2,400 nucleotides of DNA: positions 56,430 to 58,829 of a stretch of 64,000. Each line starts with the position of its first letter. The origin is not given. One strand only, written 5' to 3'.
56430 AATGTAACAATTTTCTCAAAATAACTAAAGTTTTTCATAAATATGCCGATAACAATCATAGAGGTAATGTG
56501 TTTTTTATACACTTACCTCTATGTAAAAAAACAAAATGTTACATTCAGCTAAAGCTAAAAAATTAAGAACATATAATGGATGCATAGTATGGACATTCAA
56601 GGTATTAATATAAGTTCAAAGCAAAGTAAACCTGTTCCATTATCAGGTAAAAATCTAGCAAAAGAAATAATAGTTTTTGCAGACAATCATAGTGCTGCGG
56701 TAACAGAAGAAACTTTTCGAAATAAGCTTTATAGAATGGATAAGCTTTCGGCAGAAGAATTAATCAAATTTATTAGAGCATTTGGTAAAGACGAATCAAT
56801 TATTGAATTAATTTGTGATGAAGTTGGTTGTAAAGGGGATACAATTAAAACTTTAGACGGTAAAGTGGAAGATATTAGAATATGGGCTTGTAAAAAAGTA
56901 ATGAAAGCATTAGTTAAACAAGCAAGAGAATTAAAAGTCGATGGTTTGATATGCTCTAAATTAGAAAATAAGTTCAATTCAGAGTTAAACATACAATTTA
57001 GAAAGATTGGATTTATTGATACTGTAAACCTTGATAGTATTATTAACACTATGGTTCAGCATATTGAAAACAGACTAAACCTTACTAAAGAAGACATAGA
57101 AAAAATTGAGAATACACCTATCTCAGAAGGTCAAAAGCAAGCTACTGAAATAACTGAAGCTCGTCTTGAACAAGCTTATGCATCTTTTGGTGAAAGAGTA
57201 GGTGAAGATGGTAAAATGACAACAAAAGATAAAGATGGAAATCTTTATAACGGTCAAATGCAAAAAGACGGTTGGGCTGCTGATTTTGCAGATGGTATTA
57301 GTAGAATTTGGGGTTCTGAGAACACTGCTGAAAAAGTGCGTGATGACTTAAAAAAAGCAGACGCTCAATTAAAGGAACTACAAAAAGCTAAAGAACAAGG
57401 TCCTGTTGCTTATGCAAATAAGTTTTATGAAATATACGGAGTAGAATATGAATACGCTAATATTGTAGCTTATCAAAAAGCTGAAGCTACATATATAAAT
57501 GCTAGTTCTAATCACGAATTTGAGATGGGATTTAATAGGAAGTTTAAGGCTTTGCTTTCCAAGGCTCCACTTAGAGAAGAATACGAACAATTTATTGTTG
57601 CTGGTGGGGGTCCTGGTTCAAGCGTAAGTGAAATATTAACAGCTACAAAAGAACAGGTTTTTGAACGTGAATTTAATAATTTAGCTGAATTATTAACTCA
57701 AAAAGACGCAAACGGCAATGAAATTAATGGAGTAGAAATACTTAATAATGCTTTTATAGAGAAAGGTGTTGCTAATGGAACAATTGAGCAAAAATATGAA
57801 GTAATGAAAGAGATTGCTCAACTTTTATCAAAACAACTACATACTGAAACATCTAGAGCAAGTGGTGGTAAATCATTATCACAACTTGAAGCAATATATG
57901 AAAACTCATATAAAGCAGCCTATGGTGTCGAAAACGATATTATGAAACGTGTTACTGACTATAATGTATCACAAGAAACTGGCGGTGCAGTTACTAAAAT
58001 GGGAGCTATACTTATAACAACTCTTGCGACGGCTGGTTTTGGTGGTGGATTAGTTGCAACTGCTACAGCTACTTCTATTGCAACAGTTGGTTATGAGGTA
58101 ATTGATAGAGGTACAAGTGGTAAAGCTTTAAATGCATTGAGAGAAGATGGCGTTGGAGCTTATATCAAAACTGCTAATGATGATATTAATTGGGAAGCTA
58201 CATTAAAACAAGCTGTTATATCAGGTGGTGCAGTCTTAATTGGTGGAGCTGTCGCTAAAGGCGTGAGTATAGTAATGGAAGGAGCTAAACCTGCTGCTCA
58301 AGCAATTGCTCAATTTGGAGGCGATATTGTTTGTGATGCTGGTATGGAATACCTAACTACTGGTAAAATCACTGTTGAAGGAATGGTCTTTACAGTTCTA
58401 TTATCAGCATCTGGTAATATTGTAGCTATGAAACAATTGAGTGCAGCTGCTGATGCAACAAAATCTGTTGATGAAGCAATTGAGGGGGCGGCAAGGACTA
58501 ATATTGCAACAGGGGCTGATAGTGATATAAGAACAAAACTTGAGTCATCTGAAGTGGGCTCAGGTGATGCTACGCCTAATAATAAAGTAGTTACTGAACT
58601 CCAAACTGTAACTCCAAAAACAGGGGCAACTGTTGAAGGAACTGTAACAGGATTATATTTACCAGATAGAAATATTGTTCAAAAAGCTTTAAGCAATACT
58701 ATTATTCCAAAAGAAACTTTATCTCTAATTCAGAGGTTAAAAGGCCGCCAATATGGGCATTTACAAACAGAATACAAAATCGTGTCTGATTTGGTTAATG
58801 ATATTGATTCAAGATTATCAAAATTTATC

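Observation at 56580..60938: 1305-aa membrane-core protein ending in a fully intact adenosine-deaminase domain, with a tightly coupled small partner gene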

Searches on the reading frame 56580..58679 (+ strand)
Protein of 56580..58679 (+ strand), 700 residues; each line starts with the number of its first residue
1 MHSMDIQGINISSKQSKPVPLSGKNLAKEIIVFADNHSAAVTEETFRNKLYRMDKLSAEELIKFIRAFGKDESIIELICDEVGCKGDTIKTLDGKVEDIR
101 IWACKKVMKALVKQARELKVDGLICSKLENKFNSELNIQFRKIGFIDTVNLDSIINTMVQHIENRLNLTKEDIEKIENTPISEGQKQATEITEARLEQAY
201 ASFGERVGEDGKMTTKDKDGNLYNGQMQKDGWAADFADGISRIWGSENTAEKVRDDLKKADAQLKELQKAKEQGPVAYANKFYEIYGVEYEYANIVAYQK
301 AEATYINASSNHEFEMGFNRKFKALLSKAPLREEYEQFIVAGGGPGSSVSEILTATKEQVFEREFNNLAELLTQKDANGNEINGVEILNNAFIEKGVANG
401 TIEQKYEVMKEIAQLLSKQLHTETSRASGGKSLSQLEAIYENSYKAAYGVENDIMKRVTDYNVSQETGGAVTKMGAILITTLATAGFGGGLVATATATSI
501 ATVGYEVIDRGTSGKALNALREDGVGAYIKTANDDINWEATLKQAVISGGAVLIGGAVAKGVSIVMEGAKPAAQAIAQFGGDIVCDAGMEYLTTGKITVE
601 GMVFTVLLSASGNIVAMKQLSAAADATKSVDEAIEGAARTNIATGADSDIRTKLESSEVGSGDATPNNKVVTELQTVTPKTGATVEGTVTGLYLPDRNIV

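Call 15: find_related_loci(query=A2, collection=genome_contigs, flank=10000)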
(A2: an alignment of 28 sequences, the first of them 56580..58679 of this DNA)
Query A2 (700 aa) in genome_contigs; peptide patterns used: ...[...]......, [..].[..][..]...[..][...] (x = any residue, [..] = any of these).
102 stretches matched a pattern; 44 encode a relative of the query (tblastn E <= 1e-3); 43 distinct loci.
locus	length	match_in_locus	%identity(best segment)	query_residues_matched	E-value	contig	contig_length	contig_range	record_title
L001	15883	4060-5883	64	1-623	0e+0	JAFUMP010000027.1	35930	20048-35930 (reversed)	Bacterium isolate RGIG4632 Roe_deer_Rectum-4__c276892, whole genome shotgun sequence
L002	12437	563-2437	60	4-641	0e+0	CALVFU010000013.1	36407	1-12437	MAG: Candidatus Gastranaerophilales bacterium isolate BRZ_RF__bin58 genome assembly, contig: BRZ_RF__NODE_1325_length_36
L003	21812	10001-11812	58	23-621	0e+0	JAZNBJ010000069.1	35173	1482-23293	MAG: Candidatus Gastranaerophilaceae bacterium isolate T1900044742_TS20190208.MAGScoT_cleanbin_000015 SGB_2075_k141_1884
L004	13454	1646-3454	53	4-629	0e+0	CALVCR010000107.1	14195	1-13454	MAG: Candidatus Gastranaerophilales bacterium isolate E05__bin324 genome assembly, contig: E05__k127_740662, whole genom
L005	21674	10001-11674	39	8-615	1e-121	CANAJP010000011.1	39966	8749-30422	MAG TPA_asm: uncultured Candidatus Melainabacteria bacterium isolate SRR15194756_bin.10_metawrap_v1.3_MAG genome assembl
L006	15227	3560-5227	37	7-614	6e-103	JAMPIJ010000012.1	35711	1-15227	MAG: Fusobacterium sp. isolate NALB_7963_5 Scaffold_#12__SCF_012___35711_bp, whole genome shotgun sequence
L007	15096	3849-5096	43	185-632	2e-95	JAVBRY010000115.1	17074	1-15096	MAG: Candidatus Gastranaerophilaceae bacterium isolate EPI_MAG_00209 c_000009308228, whole genome shotgun sequence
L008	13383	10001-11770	33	25-629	9e-89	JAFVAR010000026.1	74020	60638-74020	Bacterium isolate RGIG4998 Roe_deer_Rumen-5__c302671, whole genome shotgun sequence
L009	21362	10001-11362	31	26-492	1e-61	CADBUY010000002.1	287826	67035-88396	uncultured bacterium isolate RUG14326 genome assembly, contig: RUG14326_asm_2, whole genome shotgun sequence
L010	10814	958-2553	31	40-618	7e-60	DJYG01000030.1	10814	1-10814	MAG TPA_asm: Cyanobacteria bacterium UBA6984 UBA6984_contig_101313, whole genome shotgun sequence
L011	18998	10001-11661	37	22-619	3e-114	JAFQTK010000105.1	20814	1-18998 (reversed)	Bacterium isolate RGIG2134 Goat_Colon-6__c561624, whole genome shotgun sequence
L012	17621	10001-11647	26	23-618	5e-50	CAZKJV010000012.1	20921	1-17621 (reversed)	MAG TPA_asm: uncultured Muribaculaceae bacterium isolate SRP350583_co1_360 genome assembly, contig: NODE_4363_length_209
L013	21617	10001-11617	28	23-626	6e-47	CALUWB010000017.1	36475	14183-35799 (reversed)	MAG: Candidatus Gastranaerophilales bacterium isolate BRZ_QK__bin75 genome assembly, contig: BRZ_QK__NODE_950_length_364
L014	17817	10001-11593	27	40-612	8e-47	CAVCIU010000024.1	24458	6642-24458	Methanobacteriaceae archaeon isolate H07603-L1_cleanbin_000027 genome assembly, contig: Spades_H07603-L1_contig_1157, wh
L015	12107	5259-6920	28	14-630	2e-46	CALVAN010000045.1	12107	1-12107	MAG: Candidatus Gastranaerophilales bacterium isolate BRZ_MR__bin51 genome assembly, contig: BRZ_MR__NODE_5760_length_12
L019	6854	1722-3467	27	21-666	5e-44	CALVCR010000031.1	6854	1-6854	MAG: Candidatus Gastranaerophilales bacterium isolate E05__bin324 genome assembly, contig: E05__k127_9083361, whole geno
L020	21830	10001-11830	28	22-698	5e-42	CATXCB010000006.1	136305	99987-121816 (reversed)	MAG TPA_asm: uncultured bacterium isolate ERR9578265_bin.11_MetaWRAP_v1.3_MAG genome assembly, contig: ERZ18533859.133,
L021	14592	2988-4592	28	23-619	4e-42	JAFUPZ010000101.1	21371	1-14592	Bacterium isolate RGIG4720 Roe_deer_Rectum.Co__c1499676, whole genome shotgun sequence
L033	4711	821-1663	30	223-507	3e-25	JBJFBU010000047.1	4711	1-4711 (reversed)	MAG: Candidatus Gastranaerophilaceae bacterium isolate PUUB14_bin.062 NODE_21824_length_4711_cov_5.357818, whole genome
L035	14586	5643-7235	27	40-612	5e-43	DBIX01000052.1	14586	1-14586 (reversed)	MAG TPA_asm: Cyanobacteria bacterium UBA791 UBA791_contig_2077, whole genome shotgun sequence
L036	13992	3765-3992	49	223-298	4e-16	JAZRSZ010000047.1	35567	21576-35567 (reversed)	MAG: Candidatus Gastranaerophilaceae bacterium isolate T1900045345_YK20190035.MAGScoT_cleanbin_000003 SGB_6699_k141_2257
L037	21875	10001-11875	26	14-698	6e-43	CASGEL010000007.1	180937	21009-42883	uncultured bacterium isolate A94_L1_369369_idba_bin.43 genome assembly, contig: A94_L1_369369_idba_bin.43.fa_scaffold_78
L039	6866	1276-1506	48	223-299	4e-16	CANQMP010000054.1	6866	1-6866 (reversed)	MAG: Candidatus Gastranaerophilales bacterium isolate Lapin-012__bin75 genome assembly, contig: Lapin-012__NODE_11046_le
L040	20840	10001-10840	43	223-660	1e-15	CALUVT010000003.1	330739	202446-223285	MAG: Candidatus Gastranaerophilales bacterium isolate BRZ_HG__bin43 genome assembly, contig: BRZ_HG__NODE_19_length_3307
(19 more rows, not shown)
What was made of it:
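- The lineage lives in animal guts and rumen (call 15).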

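Call 16: search_solved_structures(query=A2, max_evalue=10)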
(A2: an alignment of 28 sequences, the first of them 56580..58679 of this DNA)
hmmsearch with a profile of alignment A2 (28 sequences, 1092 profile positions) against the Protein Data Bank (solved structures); distinct sequences matched with E-value up to 10: 11.
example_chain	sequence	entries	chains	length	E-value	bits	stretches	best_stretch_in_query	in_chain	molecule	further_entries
7emf_O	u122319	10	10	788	0.0076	17.6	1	689-806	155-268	Mediator of RNA polymerase II transcription subunit 15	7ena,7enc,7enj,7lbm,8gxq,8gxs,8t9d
8t1i_J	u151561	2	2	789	0.016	16.5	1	587-729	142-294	Mediator of RNA polymerase II transcription subunit 15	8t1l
7dxk_A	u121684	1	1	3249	0.018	16.4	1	670-783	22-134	Huntingtin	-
6uxv_C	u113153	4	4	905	0.042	15.1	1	853-1021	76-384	SWI/SNF chromatin-remodeling complex subunit SNF5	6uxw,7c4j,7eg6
7egm_C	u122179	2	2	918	0.043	15.1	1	853-1021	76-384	SWI/SNF chromatin-remodeling complex subunit SNF5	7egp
9w9h_A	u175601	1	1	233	0.33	12.2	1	361-401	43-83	Kinesin-like protein KIF3A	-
9e5c_1i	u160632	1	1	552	1.9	9.6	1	687-956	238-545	Dynein regulatory complex subunit 3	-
8tid_W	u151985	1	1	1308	6.2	8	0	625-1069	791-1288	WD40 domain protein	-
6tb4_C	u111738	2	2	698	8.2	7.6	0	592-958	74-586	SAGA-associated factor 73 (Sgf73) | Subunit of SAGA histone acetyltransferase complex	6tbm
4rvs_A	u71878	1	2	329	9.7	7.3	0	457-564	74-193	Probable quinone reductase Qor (NADPH:quinone reductase) (Zeta-crystallin homolog protein)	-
4rvu_A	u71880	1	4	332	9.9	7.3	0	457-564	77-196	Probable quinone reductase Qor (NADPH:quinone reductase) (Zeta-crystallin homolog protein)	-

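Call 25: predict_structure(alignment_id=A2)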
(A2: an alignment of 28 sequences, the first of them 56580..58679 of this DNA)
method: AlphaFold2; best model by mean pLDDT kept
length: 700 residues; sequences in the alignment: 28
mean_pLDDT: 63.6   pTM: 0.58
mean pLDDT of the five models: 63.6, 63.5, 58.9, 58.8, 58.5
residues with pLDDT >= 90: 114; 70-90: 259; 50-70: 59; < 50: 268
segments of 3 or more residues with pLDDT < 50: 1-18, 226-248, 478-700
pLDDT, mean of each block of 10 residues (from residue 1): 32 40 91 88 89 92 89 89 67 81 93 92 90 90 80 90 86 83 85 77 75 77 55 35 42 80 91 91 88 87 79 80 89 76 54 81 90 60 79 85 93 82 78 84 83 73 61 50 36 28 36 38 40 43 35 27 28 33 33 30 36 32 29 31 33 34 37 38 30 27
secondary structure, 60 per line:
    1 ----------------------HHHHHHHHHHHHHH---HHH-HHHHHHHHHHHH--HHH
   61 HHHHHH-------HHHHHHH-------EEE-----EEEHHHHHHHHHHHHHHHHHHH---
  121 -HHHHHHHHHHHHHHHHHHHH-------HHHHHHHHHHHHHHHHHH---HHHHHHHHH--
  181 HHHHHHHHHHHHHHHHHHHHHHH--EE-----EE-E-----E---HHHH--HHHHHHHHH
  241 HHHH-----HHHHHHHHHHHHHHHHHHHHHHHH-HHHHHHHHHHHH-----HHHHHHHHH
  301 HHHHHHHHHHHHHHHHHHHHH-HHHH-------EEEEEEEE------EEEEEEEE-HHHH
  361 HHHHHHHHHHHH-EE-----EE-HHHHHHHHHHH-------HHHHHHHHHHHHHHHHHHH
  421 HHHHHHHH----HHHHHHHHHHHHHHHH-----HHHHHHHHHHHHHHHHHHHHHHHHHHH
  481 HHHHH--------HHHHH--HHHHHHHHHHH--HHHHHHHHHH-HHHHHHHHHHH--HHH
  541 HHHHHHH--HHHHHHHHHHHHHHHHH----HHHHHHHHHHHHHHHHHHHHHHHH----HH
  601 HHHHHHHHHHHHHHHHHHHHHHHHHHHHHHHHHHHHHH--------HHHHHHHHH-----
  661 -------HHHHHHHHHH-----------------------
elements in order (helices of 4 or more, strands of 3 or more residues): H23-36 H44-55 H58-66 H74-80 E88-90 E96-98 H99-117 H122-141 H149-166 H170-178 H181-203 H226-229 H232-244 H250-273 H275-286 H292-321 H323-326 E334-341 E348-355 H357-372 H384-394 H402-428 H433-448 H454-485 H494-498 H501-511 H514-523 H525-535 H538-547 H550-566 H571-594 H599-638 H647-655 H668-677
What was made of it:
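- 56637..57989 (+): Conserved helical domain of the family module (aa ~20-470). AlphaFold pLDDT is mostly 75-93 and the domain is all-helical with two small hairpins (call 25).
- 57990..58499 (+): Gly/Ala-rich hydrophobic core of the module (aa ~471-640): three moderately hydrophobic segments (475-505, 545-566, 602-617) bounded by invariant acidic residues E506, D509 and E590. AlphaFold confidence is below 50 here (call 25).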

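Call 30: fold_search(model_id=the predicted structure, library=pdb)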
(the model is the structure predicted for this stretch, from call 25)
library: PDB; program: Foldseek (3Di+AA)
matches with E <= 10: 92; with E <= 0.001: 0
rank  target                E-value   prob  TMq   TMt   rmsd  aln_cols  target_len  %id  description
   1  5lzr_B                1.4e-02  0.23  0.09  0.09  29.4       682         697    9  Crystal structure of Thermotoga maritima sodium pumping membrane integral pyrophosphatase in complex with tungstate an (released 2016-12-14)
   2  8b21_A                4.6e-02  0.13  0.08  0.08  30.0       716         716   10  Time-resolved structure of K+-dependent Na+-PPase from Thermotoga maritima 0-60-seconds post reaction initiation with  (released 2024-01-17)
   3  5lzr_A                4.8e-02  0.14  0.09  0.09  29.2       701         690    9  Crystal structure of Thermotoga maritima sodium pumping membrane integral pyrophosphatase in complex with tungstate an (released 2016-12-14)
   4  8b21_B                7.8e-02  0.11  0.08  0.08  30.7       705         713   10  Time-resolved structure of K+-dependent Na+-PPase from Thermotoga maritima 0-60-seconds post reaction initiation with  (released 2024-01-17)
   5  4av3_A                8.1e-02  0.13  0.09  0.09  28.4       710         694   11  Crystal structure of Thermotoga Maritima sodium pumping membrane integral pyrophosphatase with metal ions in active si (released 2012-08-08)
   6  8b23_B                1.6e-01  0.11  0.09  0.09  30.8       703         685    9  Time-resolved structure of K+-dependent Na+-PPase from Thermotoga maritima 600-seconds post reaction initiation with N (released 2024-01-17)
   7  8b24_B                1.7e-01  0.12  0.10  0.10  30.1       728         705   11  Time-resolved structure of K+-dependent Na+-PPase from Thermotoga maritima 3600-seconds post reaction initiation with  (released 2024-01-17)
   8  5gpj_A                1.8e-01  0.10  0.10  0.10  29.2       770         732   11  Crystal Structure of Proton-Pumping Pyrophosphatase (released 2016-12-28)
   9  9g8k_B                1.9e-01  0.08  0.09  0.09  28.9       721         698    9  Structure of K+-dependent Na+-PPase from Thermotoga maritima in complex with Ca2+ and Etidronate (released 2025-06-04)
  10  5gpj_B                3.6e-01  0.08  0.10  0.10  29.2       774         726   12  Crystal Structure of Proton-Pumping Pyrophosphatase (released 2016-12-28)
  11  9g8k_A                4.2e-01  0.08  0.09  0.09  28.8       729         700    9  Structure of K+-dependent Na+-PPase from Thermotoga maritima in complex with Ca2+ and Etidronate (released 2025-06-04)
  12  5lzq_A                5.3e-01  0.06  0.09  0.09  30.6       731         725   10  Crystal structure of Thermotoga maritima sodium pumping membrane integral pyrophosphatase in complex with imidodiphosp (released 2016-12-14)
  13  8b24_A                6.7e-01  0.06  0.09  0.09  29.7       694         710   11  Time-resolved structure of K+-dependent Na+-PPase from Thermotoga maritima 3600-seconds post reaction initiation with  (released 2024-01-17)
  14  9g8j_C                6.7e-01  0.05  0.09  0.09  30.5       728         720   10  Structure of K+-dependent Na+-PPase from Thermotoga maritima in complex with zoledronate (released 2025-06-04)
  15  9g8j_A                7.0e-01  0.04  0.08  0.08  30.6       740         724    9  Structure of K+-dependent Na+-PPase from Thermotoga maritima in complex with zoledronate (released 2025-06-04)
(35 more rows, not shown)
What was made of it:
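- On ClyA/AhlC-type alpha pore-forming toxins: Foldseek against the PDB found nothing (call 30).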

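Call 34: search_protein_families(library=pfam, proteins=[L035:3778-5301:+, L035:5394-7259:+, L035:7305-8603:+, L035:8588-8875:+, L035:8779-9255:+, L035:9260-9844:-, L035:2960-3751:-, L035:2131-2904:+, L010:2701-7236:+, L012:12406-16539:+], max_evalue=0.01)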
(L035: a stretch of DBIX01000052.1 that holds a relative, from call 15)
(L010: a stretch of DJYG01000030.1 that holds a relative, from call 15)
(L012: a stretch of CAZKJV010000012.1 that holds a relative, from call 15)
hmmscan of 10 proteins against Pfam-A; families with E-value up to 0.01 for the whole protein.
L035:3778-5301:+ (508 aa): 0 families

L035:5394-7259:+ (622 aa): 0 families

L035:7305-8603:+ (433 aa): 14 families
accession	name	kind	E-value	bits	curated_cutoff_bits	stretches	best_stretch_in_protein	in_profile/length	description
PF01266.30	DAO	-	3.1e-14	53.7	27.9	2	9-54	2-49/353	FAD dependent oxidoreductase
PF01494.25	FAD_binding_3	-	2e-13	50.7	22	1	6-173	1-172/349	FAD binding domain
PF07992.20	Pyr_redox_2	-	7.5e-12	45.7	26.1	2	8-90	2-79/291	Pyridine nucleotide-disulphide oxidoreductase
PF01134.28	GIDA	-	7.4e-10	38.9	22.1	1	8-160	1-150/391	Glucose inhibited division protein A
PF03486.20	HI0933_like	-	9e-10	38.8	50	1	8-163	2-167/244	HI0933-like protein Rossmann domain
PF12831.13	FAD_oxidored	-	1.7e-09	37.9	27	1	8-155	1-141/416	FAD dependent oxidoreductase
PF21162.3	ETFQO_UQ-bd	-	3.1e-09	37.7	27.7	1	180-278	2-95/96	ETF-QO, ubiquinone-binding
PF00890.30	FAD_binding_2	-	3.8e-09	36.7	20.4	1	9-46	2-39/414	FAD binding domain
PF01946.23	Thi4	-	2.9e-08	33.7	26.2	1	6-53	17-65/235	Thi4 family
PF13450.12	NAD_binding_8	-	3.1e-05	24.6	21.9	1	11-42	1-32/68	NAD(P)-binding Rossmann-like domain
PF04820.20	Trp_halogenase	-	3.6e-05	23.3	21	0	94-175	146-227/458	Tryptophan halogenase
PF13738.12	Pyr_redox_3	-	0.00015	21.6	30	1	10-159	1-133/305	Pyridine nucleotide-disulphide oxidoreductase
PF00070.33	Pyr_redox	-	0.00016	22.6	22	0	9-39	2-32/82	Pyridine nucleotide-disulphide oxidoreductase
PF05834.18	Lycopene_cycl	-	0.00074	19.1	23.4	1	9-160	2-141/380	Lycopene cyclase protein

L035:8588-8875:+ (96 aa): 10 families
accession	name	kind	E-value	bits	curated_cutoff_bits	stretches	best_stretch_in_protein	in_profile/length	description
PF05187.19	Fer4_ETF_QO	-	1.6e-11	44.7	24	1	12-94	13-104/104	Electron transfer flavoprotein-ubiquinone oxidoreductase, 4Fe-4S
PF13187.11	Fer4_9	-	1.3e-06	28.7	27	1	32-80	2-52/52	4Fe-4S dicluster domain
PF12797.12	Fer4_2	-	8.6e-06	25.8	24.5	1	59-75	4-20/22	4Fe-4S binding domain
PF13237.11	Fer4_10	-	1.6e-05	25.2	25.5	1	25-75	2-52/53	4Fe-4S dicluster domain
PF12837.12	Fer4_6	-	0.00023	21.4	25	1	26-49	3-24/24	4Fe-4S binding domain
PF12838.12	Fer4_7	-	0.00025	21.9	27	1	32-78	2-51/52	4Fe-4S dicluster domain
PF14697.11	Fer4_21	-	0.00027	21.4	35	0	60-81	3-24/59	4Fe-4S dicluster domain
PF00037.32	Fer4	-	0.0007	19.7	21.1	1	59-81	2-24/24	4Fe-4S binding domain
PF13183.11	Fer4_8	-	0.0013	19.6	27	0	62-78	51-67/68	4Fe-4S dicluster domain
PF25160.1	LdpA_Fe-S-bd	-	0.0056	16.9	27.6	0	35-81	5-44/49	LdpA Fe-S cluster-binding domain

L035:8779-9255:+ (159 aa): 1 family
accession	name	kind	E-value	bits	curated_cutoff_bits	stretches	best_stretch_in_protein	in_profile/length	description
PF03224.20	V-ATPase_H_N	-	0.0044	17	25.7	1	51-129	103-175/314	V-ATPase subunit H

L035:9260-9844:- (194 aa): 0 families

L035:2960-3751:- (263 aa): 0 families

L035:2131-2904:+ (258 aa): 1 family
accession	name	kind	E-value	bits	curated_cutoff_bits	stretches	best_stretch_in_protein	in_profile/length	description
PF01048.26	PNP_UDP_1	-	2.2e-41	142.2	25.1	1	19-239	1-219/233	Phosphorylase superfamily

L010:2701-7236:+ (1512 aa): 3 families
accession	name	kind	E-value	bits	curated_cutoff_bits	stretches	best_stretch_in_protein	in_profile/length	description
PF01764.32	Lipase_3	-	8.2e-07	29.4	22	1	1157-1188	51-82/140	Lipase (class 3)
PF00561.26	Abhydrolase_1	-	0.00059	20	25.8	1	1151-1192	51-92/245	alpha/beta hydrolase fold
PF12146.15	Hydrolase_4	-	0.0012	18.6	27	1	1152-1192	59-99/239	Serine aminopeptidase, S33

L012:12406-16539:+ (1378 aa): 5 families
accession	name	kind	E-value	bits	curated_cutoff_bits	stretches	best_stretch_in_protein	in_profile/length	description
PF11187.14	Mbeg1-like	-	6.3e-07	29.5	21.1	1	960-1100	9-157/224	Mbeg1-like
PF01764.32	Lipase_3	-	2.2e-05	24.8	22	1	1023-1053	52-82/140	Lipase (class 3)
PF00561.26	Abhydrolase_1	-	0.00017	21.8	25.8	1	1016-1058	49-94/245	alpha/beta hydrolase fold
PF12146.15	Hydrolase_4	-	0.00038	20.3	27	1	1014-1057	56-99/239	Serine aminopeptidase, S33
PF01083.28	Cutinase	-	0.0011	19.3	25.9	1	1007-1059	52-104/173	Cutinase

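Call 54: search_protein_families(library=phrogs, proteins=[window:56580-58679:+, L035:5394-7259:+, L035:3778-5301:+, L013:8375-10000:+], max_evalue=0.01)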
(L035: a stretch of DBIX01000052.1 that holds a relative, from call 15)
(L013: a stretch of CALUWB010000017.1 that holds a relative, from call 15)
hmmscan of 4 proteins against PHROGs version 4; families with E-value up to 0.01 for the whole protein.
window:56580-58679:+ (700 aa): 0 families

L035:5394-7259:+ (622 aa): 0 families

L035:3778-5301:+ (508 aa): 0 families

L013:8375-10000:+ (542 aa): 0 families

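Call 56: search_protein_families(library=pfam, proteins=[L013:8375-13804:+, L021:1371-9035:+, L037:8462-15436:+, L019:150-5861:+], max_evalue=0.001)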
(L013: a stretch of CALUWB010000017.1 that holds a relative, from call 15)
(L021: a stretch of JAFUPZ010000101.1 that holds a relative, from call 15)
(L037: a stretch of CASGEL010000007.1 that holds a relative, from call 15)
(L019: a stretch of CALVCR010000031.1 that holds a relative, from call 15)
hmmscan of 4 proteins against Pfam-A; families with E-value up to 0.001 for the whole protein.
L013:8375-13804:+ (1810 aa): 2 families
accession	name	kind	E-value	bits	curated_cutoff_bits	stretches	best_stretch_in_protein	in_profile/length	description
PF01476.26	LysM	-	1.2e-05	25.6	20.9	1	359-390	2-31/43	LysM domain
PF07202.18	Tcp10_C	-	0.00021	21.3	36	0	118-142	2-26/35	T-complex protein 10 C-terminus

L021:1371-9035:+ (2555 aa): 2 families
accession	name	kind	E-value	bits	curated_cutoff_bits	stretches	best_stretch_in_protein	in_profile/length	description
PF01966.28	HD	-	1.5e-08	35.4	22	1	1659-1747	1-90/116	HD domain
PF13499.12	EF-hand_7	-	0.0003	21.5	30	1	47-95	6-50/67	EF-hand domain pair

L037:8462-15436:+ (2325 aa): 4 families
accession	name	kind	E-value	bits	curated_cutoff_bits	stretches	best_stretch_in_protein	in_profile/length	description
PF00498.31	FHA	-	4.6e-07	30.6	20.7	1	1724-1771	1-50/67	FHA domain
PF13405.12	EF-hand_6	-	6.7e-06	25.8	25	0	34-55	3-24/30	EF-hand domain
PF01476.26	LysM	-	2.4e-05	24.6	20.9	0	346-370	4-28/43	LysM domain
PF00036.39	EF-hand_1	-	0.00094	19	25.4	0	34-56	3-25/29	EF hand domain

L019:150-5861:+ (1904 aa): 0 families
